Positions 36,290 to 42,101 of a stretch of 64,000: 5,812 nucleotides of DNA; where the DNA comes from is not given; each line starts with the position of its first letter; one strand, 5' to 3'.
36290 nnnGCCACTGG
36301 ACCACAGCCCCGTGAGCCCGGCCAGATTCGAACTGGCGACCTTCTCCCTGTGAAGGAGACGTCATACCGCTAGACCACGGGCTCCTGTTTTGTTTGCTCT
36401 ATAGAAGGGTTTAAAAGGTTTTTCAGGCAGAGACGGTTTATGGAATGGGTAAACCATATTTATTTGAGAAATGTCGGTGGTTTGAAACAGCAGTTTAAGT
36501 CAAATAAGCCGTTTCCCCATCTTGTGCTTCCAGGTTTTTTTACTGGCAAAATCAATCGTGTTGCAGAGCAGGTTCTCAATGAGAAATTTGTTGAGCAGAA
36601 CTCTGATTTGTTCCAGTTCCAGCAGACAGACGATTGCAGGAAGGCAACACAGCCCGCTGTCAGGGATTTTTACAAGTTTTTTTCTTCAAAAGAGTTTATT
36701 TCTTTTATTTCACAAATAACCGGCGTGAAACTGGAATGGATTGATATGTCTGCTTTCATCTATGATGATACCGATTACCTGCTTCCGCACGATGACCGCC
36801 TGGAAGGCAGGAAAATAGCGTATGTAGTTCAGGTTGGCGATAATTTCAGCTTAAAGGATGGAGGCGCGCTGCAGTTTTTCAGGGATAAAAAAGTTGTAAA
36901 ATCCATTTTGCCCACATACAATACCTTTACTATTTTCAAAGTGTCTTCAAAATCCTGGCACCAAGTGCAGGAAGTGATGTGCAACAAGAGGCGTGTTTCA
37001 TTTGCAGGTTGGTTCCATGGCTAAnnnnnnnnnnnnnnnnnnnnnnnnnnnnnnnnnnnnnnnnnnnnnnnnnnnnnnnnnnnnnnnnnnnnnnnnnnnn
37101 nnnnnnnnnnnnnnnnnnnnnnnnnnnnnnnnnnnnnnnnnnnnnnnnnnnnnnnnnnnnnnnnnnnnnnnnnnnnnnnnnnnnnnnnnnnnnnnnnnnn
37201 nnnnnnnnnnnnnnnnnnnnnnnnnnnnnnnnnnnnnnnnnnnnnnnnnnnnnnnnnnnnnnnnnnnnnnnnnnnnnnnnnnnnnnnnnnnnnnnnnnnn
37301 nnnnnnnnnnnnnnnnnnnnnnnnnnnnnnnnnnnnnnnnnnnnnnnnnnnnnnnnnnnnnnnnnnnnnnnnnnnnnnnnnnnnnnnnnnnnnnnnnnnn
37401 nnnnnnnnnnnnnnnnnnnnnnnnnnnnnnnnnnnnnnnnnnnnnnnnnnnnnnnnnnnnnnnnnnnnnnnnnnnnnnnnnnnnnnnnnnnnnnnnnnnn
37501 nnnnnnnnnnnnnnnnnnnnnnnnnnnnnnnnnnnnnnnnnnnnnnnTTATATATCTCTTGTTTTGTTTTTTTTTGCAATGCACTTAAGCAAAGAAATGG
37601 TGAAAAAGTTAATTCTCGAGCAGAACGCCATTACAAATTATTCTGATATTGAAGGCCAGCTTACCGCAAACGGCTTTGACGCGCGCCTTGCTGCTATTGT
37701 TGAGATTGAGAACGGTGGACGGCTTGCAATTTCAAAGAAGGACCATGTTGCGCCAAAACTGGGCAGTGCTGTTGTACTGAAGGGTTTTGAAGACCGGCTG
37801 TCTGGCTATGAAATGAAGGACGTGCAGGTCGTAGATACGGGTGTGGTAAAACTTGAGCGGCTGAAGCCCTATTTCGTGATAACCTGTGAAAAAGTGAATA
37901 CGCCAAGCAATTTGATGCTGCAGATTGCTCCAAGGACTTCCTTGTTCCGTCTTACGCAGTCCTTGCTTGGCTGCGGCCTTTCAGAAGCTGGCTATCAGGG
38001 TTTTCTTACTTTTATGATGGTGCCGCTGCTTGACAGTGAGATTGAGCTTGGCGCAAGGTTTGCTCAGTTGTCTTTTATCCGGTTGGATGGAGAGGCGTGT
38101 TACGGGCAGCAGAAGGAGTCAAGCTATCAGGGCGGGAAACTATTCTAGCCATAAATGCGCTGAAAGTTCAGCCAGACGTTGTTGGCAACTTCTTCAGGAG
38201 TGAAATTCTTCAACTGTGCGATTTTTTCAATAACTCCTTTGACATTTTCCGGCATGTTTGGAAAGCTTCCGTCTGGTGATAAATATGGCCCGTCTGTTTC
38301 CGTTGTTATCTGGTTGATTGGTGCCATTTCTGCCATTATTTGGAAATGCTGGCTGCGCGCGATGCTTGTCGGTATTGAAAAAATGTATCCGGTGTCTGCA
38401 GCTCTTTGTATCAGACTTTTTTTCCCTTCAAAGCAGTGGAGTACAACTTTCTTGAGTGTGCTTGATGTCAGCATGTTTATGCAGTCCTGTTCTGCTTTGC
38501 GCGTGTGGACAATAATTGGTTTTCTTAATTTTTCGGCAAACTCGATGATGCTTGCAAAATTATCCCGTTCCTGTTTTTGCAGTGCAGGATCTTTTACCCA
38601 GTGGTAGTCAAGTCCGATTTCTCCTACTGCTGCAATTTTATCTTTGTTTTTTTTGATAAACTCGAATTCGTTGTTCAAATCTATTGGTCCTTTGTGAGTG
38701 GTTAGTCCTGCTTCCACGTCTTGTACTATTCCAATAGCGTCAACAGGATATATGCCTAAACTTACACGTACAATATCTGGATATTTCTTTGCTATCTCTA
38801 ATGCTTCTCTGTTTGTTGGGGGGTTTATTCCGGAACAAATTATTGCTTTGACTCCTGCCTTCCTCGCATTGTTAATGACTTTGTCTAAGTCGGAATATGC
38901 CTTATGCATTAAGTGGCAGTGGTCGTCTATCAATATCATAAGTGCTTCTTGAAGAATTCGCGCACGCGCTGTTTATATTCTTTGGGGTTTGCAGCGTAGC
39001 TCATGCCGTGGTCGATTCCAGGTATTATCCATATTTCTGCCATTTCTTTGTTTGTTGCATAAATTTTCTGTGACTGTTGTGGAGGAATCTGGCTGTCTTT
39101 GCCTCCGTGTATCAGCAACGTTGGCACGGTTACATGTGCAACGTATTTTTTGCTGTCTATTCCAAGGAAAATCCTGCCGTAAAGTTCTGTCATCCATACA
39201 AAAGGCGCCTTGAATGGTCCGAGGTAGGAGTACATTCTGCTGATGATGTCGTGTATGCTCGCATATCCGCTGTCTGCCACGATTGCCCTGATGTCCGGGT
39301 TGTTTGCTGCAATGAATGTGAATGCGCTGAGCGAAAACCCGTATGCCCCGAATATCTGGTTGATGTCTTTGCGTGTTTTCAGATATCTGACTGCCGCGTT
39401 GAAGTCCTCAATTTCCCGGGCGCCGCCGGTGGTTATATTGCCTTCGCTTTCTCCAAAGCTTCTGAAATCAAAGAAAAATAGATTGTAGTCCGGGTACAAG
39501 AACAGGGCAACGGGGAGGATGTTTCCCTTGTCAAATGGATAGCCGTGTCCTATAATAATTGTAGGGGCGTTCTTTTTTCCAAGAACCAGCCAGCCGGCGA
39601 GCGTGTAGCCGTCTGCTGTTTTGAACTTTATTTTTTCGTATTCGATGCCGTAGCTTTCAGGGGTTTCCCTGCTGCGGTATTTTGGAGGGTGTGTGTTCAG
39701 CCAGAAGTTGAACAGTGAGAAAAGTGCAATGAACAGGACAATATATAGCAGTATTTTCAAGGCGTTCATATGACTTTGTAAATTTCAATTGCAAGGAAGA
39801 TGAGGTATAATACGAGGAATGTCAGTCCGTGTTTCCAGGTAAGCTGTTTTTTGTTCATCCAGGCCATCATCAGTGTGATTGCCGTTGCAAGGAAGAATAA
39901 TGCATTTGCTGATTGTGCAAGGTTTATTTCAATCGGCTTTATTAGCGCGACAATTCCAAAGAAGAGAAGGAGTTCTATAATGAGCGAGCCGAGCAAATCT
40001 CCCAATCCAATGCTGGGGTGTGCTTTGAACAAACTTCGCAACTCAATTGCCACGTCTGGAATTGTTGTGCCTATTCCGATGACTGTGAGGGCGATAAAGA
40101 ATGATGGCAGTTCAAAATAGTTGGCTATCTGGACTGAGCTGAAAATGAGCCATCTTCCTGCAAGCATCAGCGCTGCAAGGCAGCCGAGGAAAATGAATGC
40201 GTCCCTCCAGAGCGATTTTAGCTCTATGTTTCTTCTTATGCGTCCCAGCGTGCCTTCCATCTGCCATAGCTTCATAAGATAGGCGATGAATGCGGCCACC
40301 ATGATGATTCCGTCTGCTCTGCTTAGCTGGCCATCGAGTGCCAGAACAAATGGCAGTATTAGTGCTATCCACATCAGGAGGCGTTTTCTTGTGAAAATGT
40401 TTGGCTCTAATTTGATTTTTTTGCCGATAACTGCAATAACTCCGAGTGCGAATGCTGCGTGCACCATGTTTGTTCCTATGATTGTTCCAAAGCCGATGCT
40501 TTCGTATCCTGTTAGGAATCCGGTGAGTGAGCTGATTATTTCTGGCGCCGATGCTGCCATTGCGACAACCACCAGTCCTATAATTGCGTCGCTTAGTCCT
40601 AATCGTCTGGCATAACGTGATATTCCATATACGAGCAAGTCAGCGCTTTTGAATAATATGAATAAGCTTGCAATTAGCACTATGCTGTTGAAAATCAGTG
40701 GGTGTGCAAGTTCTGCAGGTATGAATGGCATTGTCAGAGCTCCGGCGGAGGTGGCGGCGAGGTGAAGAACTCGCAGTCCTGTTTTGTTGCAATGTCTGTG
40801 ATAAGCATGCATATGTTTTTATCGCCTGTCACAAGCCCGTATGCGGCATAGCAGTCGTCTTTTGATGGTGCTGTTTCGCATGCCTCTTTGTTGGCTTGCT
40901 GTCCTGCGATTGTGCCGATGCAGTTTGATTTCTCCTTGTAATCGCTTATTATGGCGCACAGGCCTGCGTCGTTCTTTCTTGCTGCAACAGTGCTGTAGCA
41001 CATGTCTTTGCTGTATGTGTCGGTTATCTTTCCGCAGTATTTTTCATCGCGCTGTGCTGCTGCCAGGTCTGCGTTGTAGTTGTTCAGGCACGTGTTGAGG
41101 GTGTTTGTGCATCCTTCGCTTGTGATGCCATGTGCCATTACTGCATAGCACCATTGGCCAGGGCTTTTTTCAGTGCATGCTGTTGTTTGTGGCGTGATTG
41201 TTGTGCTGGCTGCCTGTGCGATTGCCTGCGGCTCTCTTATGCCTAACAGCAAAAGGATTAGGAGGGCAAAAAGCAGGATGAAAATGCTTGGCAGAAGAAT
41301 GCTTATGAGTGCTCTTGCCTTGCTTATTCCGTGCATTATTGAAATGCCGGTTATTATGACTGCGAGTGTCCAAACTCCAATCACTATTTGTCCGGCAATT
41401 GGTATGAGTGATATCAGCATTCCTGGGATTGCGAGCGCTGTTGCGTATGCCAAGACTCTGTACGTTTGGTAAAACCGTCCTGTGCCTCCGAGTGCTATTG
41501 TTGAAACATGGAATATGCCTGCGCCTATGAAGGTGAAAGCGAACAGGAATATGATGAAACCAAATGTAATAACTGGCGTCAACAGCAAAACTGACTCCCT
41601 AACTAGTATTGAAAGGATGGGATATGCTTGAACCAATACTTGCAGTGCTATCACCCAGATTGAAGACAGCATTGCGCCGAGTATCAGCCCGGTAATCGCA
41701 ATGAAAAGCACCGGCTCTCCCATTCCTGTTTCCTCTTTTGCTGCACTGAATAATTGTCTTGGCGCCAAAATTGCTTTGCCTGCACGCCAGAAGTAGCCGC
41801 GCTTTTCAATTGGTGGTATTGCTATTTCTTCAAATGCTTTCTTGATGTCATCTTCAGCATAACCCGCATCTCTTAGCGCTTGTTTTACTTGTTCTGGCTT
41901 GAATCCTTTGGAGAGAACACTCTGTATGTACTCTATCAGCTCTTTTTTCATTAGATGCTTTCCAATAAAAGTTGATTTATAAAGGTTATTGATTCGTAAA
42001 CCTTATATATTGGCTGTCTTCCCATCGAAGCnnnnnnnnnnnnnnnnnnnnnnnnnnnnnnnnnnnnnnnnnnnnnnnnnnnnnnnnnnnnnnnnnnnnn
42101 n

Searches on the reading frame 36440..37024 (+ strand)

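Call 49: search_protein_families(library=pfam, proteins=[window:36440-37024:+], max_evalue=0.0001)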
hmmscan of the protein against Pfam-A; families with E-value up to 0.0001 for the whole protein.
window:36440-37024:+ (194 aa): 2 families
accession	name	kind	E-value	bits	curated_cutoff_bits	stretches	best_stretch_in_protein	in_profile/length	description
PF13661.12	2OG-FeII_Oxy_4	-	8.4e-25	87.6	27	1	103-193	1-98/98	2OG-Fe(II) oxygenase superfamily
PF13640.12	2OG-FeII_Oxy_3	-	9.4e-14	52.6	27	1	107-193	5-98/98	2OG-Fe(II) oxygenase superfamily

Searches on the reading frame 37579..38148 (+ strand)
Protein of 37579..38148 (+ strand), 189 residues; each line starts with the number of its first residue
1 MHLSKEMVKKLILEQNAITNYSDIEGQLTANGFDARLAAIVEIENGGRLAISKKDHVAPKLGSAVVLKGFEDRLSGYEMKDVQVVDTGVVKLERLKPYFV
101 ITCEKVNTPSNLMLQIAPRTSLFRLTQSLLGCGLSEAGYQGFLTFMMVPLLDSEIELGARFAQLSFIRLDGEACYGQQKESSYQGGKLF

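Call 49: search_protein_families(library=pfam, proteins=[window:37579-38148:+], max_evalue=0.0001)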
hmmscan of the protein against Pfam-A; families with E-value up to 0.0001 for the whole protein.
window:37579-38148:+ (189 aa): 1 family
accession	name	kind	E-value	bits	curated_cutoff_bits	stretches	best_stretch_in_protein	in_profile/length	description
PF22769.1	DCD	-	9.9e-10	39.2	27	1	3-168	2-152/153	dCTP deaminase-like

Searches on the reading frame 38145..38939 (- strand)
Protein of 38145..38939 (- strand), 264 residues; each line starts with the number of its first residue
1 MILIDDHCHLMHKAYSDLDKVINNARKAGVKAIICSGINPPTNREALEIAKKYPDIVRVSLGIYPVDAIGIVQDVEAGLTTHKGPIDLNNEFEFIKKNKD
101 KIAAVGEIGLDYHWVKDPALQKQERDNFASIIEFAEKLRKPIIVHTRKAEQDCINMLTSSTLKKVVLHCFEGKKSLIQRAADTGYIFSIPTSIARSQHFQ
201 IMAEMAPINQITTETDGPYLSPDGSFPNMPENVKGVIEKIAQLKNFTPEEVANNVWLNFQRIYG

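Call 50: search_protein_families(library=pfam, proteins=[window:38145-38939:-], max_evalue=0.0001)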
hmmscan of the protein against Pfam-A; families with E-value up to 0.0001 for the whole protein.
window:38145-38939:- (264 aa): 1 family
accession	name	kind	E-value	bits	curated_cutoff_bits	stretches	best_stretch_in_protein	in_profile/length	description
PF01026.27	TatD_DNase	-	1.7e-63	214.8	27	1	4-264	1-253/253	TatD related DNase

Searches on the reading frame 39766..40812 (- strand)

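Call 50: search_protein_families(library=pfam, proteins=[window:39766-40812:-], max_evalue=0.0001)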
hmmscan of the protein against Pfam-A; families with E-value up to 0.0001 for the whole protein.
window:39766-40812:- (348 aa): 1 family
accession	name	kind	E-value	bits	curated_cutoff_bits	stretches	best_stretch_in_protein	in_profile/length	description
PF01699.29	Na_Ca_ex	-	2.3e-48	164.4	24.9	2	44-180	4-147/151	Sodium/calcium exchanger protein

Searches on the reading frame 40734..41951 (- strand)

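Call 50: search_protein_families(library=pfam, proteins=[window:40734-41951:-], max_evalue=0.0001)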
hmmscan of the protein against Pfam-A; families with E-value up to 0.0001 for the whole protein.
window:40734-41951:- (405 aa): 1 family
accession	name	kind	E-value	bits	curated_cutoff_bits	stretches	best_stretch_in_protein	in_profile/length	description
PF04893.22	Yip1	-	2.1e-13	51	28.6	1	61-232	4-172/173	Yip1 domain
